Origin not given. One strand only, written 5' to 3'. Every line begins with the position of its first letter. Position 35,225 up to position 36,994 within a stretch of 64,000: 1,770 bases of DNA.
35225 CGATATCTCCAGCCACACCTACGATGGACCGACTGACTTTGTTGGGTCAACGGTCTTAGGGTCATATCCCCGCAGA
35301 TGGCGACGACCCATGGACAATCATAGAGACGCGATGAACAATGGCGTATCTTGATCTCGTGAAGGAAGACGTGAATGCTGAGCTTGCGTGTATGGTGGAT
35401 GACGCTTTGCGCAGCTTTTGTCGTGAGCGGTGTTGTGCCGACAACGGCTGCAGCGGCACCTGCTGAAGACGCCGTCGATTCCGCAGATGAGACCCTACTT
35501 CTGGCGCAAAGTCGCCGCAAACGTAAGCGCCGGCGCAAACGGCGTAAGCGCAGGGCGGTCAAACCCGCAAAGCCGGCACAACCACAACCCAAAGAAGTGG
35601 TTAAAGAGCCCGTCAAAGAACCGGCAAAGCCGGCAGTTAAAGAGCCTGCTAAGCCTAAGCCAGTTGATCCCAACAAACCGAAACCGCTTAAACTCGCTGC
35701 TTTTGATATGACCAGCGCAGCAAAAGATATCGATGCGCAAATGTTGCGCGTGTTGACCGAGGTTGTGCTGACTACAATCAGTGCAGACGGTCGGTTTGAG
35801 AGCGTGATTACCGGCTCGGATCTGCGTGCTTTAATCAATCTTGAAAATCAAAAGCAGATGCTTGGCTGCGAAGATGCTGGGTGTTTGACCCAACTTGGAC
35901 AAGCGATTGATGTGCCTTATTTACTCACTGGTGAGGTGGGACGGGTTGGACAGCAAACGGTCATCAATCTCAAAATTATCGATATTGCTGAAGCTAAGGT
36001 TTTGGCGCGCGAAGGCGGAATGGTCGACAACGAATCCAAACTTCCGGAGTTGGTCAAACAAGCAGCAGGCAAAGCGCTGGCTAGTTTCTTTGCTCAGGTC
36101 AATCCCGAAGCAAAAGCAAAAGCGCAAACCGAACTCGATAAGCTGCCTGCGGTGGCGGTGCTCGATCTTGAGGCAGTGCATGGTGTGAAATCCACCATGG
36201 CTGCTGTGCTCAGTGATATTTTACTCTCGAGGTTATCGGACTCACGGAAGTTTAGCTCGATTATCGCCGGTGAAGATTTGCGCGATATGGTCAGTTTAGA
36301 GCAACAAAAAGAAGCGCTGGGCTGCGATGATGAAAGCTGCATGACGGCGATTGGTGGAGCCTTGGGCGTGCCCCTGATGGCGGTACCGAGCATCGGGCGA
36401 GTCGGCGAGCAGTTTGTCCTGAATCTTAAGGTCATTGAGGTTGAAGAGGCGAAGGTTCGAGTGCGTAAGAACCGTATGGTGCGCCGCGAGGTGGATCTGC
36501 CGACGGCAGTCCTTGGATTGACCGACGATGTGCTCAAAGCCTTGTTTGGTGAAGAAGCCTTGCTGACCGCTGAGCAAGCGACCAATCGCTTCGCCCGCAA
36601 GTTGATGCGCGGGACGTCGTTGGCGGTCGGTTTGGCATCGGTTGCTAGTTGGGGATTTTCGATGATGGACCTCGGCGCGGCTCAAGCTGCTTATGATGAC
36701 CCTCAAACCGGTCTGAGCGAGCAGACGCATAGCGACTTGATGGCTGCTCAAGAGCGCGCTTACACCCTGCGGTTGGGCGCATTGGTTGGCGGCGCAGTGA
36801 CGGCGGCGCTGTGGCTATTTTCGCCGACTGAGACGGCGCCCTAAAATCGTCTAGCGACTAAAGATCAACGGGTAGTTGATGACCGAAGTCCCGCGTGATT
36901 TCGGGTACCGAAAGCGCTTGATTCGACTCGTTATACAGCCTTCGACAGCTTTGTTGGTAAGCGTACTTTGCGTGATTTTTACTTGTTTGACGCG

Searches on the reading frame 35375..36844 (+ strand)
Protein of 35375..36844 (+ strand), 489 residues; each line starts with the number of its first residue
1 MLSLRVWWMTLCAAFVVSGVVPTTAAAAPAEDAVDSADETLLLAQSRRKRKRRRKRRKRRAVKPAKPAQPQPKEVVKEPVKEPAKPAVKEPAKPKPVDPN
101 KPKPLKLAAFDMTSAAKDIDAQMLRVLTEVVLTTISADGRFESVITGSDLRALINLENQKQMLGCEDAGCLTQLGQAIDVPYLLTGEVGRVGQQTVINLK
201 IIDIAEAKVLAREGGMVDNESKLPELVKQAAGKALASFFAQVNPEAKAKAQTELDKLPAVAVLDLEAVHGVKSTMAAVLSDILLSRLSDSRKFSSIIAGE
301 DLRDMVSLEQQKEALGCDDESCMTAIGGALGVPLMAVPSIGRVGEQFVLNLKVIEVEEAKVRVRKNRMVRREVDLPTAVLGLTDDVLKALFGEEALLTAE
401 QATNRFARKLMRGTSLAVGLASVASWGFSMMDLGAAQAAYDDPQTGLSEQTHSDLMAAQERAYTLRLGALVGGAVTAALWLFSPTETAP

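Call 6: search_protein_families(library=ncbifam, proteins=[window:35375-36844:+], max_evalue=1)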
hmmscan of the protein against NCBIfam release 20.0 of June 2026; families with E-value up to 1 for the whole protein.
window:35375-36844:+ (489 aa): 0 families

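Call 7: search_protein_families(library=pfam, proteins=[window:35375-36844:+], max_evalue=0.1)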
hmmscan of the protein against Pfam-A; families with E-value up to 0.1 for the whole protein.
window:35375-36844:+ (489 aa): 2 families
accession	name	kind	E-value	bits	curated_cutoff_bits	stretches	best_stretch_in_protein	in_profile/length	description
PF11684.13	DUF3280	-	0.00026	21.8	30.1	1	117-211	22-112/138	Protein of unknown function (DUF2380)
PF17680.6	FlgO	-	0.0018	18.6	22.6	1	171-218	79-126/130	FlgO protein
